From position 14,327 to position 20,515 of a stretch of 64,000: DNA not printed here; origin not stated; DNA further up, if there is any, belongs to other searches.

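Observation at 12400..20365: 1962-aa secreted giant protein co-oriented with a 663-aa outer-membrane barrel: candidate surface-layer/adhesin plus anchor or exporter pair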

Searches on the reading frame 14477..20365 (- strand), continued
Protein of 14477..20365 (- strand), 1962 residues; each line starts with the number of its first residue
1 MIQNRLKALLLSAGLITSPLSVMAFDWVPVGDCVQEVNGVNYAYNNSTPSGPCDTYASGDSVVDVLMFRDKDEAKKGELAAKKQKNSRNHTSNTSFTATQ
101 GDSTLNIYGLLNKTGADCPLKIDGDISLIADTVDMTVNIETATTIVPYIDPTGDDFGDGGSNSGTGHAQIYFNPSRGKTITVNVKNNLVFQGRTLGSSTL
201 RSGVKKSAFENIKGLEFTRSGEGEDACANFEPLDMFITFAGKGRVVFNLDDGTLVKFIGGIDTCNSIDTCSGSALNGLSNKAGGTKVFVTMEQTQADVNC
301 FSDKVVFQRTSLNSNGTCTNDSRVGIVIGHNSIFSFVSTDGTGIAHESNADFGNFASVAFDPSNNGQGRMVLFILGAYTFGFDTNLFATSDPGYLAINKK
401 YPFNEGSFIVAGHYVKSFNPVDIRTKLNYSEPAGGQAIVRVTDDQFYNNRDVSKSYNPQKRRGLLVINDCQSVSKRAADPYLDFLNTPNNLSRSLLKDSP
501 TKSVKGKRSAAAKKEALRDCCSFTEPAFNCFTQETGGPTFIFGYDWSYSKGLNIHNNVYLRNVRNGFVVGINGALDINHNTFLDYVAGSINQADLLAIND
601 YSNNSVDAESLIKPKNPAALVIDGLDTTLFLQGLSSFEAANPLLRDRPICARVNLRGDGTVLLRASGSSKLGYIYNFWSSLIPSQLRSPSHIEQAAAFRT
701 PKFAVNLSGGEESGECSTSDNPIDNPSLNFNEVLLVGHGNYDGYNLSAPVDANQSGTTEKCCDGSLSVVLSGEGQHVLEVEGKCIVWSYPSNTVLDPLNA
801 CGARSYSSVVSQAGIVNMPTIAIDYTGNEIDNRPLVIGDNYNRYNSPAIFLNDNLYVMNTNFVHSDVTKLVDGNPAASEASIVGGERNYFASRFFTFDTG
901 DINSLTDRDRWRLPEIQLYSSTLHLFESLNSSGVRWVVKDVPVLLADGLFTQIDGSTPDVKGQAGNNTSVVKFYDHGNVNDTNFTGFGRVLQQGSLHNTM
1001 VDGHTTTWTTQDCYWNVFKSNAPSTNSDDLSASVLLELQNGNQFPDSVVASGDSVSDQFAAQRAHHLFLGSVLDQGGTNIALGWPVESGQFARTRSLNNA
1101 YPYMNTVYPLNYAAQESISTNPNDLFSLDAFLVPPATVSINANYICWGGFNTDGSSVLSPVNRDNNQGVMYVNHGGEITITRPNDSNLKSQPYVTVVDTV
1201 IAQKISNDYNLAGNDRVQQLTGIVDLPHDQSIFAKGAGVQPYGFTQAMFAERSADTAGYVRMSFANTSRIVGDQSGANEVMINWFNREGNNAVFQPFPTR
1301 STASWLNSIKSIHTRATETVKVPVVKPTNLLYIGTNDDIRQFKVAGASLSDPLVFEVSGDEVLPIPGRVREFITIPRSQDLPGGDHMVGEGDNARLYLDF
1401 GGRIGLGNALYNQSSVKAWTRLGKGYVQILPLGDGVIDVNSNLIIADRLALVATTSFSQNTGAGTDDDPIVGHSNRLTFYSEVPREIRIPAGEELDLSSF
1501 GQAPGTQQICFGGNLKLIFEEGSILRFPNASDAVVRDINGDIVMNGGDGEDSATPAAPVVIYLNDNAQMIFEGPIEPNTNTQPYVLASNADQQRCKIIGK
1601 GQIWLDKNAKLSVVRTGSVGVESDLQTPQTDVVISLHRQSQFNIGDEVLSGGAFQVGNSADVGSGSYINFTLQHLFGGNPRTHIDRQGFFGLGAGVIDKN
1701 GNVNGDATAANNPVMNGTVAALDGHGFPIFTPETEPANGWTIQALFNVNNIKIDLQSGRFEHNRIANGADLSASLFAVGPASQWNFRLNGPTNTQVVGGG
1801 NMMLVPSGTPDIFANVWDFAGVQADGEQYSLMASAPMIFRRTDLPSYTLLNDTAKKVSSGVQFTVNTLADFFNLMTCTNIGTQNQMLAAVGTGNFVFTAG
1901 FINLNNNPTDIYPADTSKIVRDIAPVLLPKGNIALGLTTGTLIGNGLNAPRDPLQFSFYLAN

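Call 47: find_encoding_contigs(protein=P0001, flank=1000, max_places=3)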
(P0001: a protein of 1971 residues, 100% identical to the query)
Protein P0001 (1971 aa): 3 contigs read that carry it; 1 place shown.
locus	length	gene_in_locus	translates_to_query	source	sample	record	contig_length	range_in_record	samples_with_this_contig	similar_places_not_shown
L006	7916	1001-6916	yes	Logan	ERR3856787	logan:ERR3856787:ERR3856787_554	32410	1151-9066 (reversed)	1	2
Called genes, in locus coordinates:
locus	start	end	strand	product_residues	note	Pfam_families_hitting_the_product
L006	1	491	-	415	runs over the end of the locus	PF01041:DegT_DnrJ_EryC1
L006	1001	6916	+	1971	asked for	-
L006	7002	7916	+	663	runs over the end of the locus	-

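Call 49: find_related_loci(query=A1, collection=genome_contigs, flank=6000)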
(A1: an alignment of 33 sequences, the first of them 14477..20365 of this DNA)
Query A1 (1962 aa) in genome_contigs; peptide patterns used: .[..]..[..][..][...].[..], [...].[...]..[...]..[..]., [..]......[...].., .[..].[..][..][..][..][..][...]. (x = any residue, [..] = any of these).
172 stretches matched a pattern; 44 encode a relative of the query (tblastn E <= 1e-3); 38 distinct loci.
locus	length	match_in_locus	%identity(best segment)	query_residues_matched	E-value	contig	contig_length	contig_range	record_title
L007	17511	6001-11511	43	1-1944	0e+0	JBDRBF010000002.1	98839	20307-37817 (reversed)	MAG: bacterium isolate MEGAHIT-group-1.1042 k141_13892, whole genome shotgun sequence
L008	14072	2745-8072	45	1-1944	0e+0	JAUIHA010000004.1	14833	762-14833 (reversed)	MAG: bacterium isolate Co_bin.190 NODE_22464_length_14833_cov_0.868761, whole genome shotgun sequence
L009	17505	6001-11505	33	1-1957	0e+0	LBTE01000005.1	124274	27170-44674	MAG: candidate division TM6 bacterium GW2011_GWF2_37_49 US49_C0005, whole genome shotgun sequence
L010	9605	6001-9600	42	1-1310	0e+0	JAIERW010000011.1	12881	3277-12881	MAG: Candidatus Babeliales bacterium isolate co.spades.METABAT.1kb_160 c_000000431356, whole genome shotgun sequence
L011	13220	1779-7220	38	1-1946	0e+0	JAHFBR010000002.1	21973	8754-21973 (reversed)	MAG: bacterium isolate nzgw202 NODE_2166_length_21974_cov_3.213380, whole genome shotgun sequence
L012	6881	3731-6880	43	71-1134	0e+0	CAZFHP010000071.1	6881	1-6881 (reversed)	MAG TPA_asm: uncultured Pseudomonadota bacterium isolate SRP077602_co7_600 genome assembly, contig: NODE_45269_length_68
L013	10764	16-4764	41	230-1944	0e+0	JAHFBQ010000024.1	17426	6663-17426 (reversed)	MAG: bacterium isolate nzgw201 NODE_2481_length_17427_cov_2.876979, whole genome shotgun sequence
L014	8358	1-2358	46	1140-1959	0e+0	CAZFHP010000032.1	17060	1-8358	MAG TPA_asm: uncultured Pseudomonadota bacterium isolate SRP077602_co7_600 genome assembly, contig: NODE_16414_length_17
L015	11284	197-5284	31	117-1951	0e+0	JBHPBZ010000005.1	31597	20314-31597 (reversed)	Candidatus Dependentiae bacterium isolate SAG AM-311-G20 NODE_5_length_31597_cov_29.936466, whole genome shotgun sequenc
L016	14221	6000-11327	34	95-1950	0e+0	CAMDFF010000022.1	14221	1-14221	MAG: candidate division TM6 bacterium UASB124 isolate MoH-02may19-260 genome assembly, contig: MoH-02may19-C7704, whole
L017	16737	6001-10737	31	117-1840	0e+0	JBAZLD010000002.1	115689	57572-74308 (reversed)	MAG: Candidatus Babeliales bacterium isolate SO_2017_LW4_16 scaffold_487_c1_LW137-91_2017, whole genome shotgun sequence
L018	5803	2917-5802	37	1-1084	1e-177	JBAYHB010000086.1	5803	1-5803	MAG: Candidatus Babeliales bacterium isolate SO_2016_GW1_139 scaffold26567_OW334_2016, whole genome shotgun sequence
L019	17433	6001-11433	36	2-1942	0e+0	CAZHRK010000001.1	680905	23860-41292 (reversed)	MAG TPA_asm: uncultured Pseudomonadota bacterium isolate SRP292972_co3_70 genome assembly, contig: NODE_8_length_680905_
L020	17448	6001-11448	36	1-1895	0e+0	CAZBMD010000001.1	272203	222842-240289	MAG TPA_asm: uncultured Pseudomonadota bacterium isolate SRP286056_co2_83 genome assembly, contig: NODE_26_length_272203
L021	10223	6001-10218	29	233-1765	7e-143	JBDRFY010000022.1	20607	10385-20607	MAG: bacterium isolate MEGAHIT-group-1.402 k141_3666526, whole genome shotgun sequence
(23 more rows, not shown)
